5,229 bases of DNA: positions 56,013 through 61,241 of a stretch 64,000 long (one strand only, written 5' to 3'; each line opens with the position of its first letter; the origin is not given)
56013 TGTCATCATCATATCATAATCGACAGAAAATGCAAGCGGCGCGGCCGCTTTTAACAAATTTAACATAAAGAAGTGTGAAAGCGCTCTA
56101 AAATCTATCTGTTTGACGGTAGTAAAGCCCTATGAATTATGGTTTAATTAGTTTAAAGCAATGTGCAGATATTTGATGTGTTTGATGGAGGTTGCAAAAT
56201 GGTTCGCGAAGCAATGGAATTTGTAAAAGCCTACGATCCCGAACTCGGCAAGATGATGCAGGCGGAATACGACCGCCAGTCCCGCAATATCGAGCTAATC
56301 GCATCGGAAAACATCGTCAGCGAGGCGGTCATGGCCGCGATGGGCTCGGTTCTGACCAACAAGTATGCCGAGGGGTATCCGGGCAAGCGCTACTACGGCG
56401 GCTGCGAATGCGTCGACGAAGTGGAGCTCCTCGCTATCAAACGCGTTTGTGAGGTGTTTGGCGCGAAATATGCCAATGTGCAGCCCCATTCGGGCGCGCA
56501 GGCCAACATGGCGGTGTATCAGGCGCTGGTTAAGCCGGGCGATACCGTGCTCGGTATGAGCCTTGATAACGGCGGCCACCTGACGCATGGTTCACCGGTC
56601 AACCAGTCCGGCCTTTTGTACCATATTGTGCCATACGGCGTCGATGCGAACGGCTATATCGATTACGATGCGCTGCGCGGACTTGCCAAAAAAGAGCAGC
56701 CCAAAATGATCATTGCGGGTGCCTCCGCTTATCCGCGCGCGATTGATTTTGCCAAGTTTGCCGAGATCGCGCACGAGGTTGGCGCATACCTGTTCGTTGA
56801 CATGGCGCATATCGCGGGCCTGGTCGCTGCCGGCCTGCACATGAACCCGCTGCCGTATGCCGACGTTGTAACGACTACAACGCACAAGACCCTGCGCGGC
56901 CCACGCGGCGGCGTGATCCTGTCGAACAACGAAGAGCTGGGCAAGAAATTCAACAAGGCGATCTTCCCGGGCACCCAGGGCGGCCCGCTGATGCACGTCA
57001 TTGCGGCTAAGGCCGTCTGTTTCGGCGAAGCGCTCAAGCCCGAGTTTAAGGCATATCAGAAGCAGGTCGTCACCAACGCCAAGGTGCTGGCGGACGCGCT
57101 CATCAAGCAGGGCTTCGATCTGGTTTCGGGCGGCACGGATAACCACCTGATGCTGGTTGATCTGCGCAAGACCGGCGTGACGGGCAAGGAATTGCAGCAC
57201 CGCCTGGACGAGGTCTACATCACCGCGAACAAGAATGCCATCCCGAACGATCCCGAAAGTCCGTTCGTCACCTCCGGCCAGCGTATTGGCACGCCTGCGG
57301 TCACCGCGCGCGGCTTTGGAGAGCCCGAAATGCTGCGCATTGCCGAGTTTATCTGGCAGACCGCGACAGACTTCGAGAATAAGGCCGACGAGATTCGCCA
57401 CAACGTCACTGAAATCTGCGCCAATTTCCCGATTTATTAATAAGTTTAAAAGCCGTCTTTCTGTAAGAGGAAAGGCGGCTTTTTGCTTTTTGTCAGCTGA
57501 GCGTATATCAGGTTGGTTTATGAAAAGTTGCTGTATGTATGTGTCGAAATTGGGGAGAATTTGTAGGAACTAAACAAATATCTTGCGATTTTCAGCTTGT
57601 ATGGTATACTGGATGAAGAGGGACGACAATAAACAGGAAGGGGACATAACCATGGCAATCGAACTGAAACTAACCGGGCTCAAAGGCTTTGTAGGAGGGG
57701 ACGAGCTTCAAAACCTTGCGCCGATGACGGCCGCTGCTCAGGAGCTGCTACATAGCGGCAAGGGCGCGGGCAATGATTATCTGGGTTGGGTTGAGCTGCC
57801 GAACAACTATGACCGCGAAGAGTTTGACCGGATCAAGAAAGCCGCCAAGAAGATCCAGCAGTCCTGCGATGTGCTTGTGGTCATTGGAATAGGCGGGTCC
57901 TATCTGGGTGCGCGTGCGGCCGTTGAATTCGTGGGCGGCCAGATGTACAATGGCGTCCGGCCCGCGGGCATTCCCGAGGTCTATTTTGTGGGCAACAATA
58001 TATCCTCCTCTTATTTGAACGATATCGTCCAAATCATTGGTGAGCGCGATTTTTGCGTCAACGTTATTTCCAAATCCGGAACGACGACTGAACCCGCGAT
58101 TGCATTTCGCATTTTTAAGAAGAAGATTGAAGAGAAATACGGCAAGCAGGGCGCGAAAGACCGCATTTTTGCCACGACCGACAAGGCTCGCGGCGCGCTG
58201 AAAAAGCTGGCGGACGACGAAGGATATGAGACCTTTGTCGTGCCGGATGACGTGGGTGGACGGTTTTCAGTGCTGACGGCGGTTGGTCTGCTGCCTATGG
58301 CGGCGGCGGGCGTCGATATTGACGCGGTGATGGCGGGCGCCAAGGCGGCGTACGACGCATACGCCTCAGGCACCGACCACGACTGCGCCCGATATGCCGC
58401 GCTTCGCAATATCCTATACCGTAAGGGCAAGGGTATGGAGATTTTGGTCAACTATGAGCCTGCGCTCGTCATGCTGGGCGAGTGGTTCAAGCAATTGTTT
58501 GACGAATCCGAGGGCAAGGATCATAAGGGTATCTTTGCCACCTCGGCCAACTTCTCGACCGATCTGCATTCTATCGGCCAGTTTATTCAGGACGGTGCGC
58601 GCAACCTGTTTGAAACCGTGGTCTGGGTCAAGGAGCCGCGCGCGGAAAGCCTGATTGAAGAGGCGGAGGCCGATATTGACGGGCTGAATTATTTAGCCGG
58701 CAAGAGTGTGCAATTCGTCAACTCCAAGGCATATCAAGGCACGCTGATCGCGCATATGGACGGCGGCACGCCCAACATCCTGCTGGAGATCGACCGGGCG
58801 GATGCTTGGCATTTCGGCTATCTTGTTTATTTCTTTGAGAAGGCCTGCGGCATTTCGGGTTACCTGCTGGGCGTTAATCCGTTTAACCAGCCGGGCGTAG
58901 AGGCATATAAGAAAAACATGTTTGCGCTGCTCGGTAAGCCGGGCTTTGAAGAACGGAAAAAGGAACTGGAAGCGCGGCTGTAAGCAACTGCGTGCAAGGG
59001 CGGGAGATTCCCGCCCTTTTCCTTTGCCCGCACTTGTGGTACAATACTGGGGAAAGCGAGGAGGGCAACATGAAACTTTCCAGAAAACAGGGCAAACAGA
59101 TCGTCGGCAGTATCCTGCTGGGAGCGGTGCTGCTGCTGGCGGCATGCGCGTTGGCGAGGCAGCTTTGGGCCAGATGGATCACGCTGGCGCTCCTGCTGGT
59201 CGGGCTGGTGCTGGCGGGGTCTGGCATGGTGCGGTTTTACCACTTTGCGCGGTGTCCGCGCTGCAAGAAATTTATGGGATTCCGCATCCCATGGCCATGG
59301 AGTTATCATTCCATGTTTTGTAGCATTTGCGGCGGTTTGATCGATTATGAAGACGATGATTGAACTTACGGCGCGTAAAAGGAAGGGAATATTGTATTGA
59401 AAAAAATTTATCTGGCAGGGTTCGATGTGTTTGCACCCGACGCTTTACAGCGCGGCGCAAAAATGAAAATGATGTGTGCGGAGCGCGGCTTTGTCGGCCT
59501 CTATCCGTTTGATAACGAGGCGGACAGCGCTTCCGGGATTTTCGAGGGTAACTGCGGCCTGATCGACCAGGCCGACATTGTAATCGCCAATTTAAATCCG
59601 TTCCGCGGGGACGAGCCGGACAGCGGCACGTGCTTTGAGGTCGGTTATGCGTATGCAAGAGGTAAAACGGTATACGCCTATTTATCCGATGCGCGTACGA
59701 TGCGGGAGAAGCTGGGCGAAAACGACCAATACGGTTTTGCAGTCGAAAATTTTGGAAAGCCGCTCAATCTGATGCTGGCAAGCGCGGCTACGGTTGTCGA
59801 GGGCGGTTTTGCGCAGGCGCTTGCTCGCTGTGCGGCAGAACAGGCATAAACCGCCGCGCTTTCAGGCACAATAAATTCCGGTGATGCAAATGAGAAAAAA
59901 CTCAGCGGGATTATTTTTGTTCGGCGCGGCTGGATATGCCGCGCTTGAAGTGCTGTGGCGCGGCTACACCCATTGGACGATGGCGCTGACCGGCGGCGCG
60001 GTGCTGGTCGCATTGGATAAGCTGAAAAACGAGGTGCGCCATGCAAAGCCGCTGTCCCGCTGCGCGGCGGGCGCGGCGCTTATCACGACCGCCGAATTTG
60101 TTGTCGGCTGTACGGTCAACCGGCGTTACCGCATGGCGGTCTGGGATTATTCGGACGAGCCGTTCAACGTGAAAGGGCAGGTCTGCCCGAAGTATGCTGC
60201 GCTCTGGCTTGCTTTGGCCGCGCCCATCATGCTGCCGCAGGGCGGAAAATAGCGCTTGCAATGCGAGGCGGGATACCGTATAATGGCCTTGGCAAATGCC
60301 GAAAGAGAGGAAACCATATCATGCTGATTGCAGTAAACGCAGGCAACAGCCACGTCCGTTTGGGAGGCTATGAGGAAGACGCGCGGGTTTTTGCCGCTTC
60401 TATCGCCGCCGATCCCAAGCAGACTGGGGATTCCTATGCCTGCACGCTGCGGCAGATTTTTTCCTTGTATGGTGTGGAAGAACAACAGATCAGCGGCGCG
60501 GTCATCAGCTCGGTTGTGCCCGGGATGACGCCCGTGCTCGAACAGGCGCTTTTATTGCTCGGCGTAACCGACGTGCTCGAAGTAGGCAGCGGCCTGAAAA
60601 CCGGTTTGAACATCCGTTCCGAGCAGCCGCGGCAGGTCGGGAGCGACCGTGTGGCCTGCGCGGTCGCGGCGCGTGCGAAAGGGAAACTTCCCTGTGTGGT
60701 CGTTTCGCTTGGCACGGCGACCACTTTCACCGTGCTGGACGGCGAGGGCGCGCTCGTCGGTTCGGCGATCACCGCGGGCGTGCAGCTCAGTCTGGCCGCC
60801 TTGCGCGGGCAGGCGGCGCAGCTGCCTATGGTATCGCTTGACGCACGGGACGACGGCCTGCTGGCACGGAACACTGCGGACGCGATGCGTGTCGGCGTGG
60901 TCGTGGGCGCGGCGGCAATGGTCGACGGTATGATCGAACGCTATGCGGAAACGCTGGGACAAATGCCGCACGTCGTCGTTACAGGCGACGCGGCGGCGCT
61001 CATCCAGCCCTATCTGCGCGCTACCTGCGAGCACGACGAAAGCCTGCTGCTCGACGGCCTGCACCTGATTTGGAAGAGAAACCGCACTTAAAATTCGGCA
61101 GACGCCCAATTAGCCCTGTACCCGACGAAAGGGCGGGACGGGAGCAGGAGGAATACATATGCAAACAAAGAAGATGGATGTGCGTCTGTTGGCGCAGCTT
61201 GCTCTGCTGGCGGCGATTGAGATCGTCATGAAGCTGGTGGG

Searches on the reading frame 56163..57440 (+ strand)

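Call 84: search_protein_families(library=pfam, max_evalue=0.000001, proteins=[window:56163-57440:+])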
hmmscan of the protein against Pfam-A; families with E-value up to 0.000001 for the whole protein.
window:56163-57440:+ (425 aa): 3 families
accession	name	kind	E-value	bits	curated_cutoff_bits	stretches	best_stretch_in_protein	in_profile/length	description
PF00464.25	SHMT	-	1.2e-171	571.2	27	1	22-397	2-399/399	Serine hydroxymethyltransferase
PF00155.27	Aminotran_1_2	-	6.1e-10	39.3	19.7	1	93-348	49-322/361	Aminotransferase class I and II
PF01212.27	Beta_elim_lyase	-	4.6e-08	33.2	27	1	93-357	39-274/288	Beta-eliminating lyase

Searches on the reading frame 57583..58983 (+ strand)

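Call 84: search_protein_families(library=pfam, max_evalue=0.000001, proteins=[window:57583-58983:+])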
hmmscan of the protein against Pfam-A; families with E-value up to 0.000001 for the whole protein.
window:57583-58983:+ (466 aa): 1 family
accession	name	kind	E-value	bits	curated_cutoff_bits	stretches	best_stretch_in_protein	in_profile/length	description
PF00342.24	PGI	-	1.8e-18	66.9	22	1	95-444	96-460/486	Phosphoglucose isomerase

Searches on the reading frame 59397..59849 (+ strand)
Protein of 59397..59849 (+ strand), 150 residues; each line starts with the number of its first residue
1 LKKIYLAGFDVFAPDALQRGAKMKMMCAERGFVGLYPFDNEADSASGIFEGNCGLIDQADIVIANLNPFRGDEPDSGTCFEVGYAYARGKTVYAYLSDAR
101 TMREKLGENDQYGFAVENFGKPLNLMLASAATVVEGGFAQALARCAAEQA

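Call 85: search_protein_families(library=pfam, max_evalue=0.000001, proteins=[window:59397-59849:+])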
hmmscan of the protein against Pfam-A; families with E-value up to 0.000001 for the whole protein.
window:59397-59849:+ (150 aa): 1 family
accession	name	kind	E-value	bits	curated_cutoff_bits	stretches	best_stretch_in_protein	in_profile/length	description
PF05014.21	Nuc_deoxyrib_tr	-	7.9e-37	126.4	28.8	1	4-126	1-117/117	Nucleoside 2-deoxyribosyltransferase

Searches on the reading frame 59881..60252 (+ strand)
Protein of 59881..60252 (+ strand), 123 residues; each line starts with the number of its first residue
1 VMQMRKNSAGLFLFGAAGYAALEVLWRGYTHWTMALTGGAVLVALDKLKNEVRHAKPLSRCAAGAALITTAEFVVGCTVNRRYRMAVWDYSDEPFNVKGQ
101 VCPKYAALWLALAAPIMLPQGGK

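Call 85: search_protein_families(library=pfam, max_evalue=0.000001, proteins=[window:59881-60252:+])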
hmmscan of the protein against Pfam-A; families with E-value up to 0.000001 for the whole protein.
window:59881-60252:+ (123 aa): 1 family
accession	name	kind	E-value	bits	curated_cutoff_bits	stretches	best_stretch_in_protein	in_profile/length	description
PF06541.16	ABC_trans_CmpB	-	1.1e-12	48.8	25.9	1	40-114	43-110/151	Putative ABC-transporter type IV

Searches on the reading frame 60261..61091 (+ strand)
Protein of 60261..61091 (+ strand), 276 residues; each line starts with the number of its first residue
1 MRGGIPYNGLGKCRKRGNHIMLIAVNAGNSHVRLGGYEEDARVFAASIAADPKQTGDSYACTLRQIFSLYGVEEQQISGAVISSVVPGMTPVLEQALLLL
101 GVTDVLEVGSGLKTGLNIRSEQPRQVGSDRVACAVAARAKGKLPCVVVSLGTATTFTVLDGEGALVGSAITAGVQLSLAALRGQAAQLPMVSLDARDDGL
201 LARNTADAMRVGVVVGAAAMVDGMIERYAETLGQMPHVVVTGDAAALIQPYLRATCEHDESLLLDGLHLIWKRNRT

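Call 85: search_protein_families(library=pfam, max_evalue=0.000001, proteins=[window:60261-61091:+])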
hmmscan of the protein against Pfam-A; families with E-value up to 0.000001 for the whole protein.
window:60261-61091:+ (276 aa): 1 family
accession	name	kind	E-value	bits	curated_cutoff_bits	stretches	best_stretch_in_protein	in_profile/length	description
PF03309.20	Pan_kinase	-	5e-49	167.4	24.7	1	22-227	1-205/205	Type III pantothenate kinase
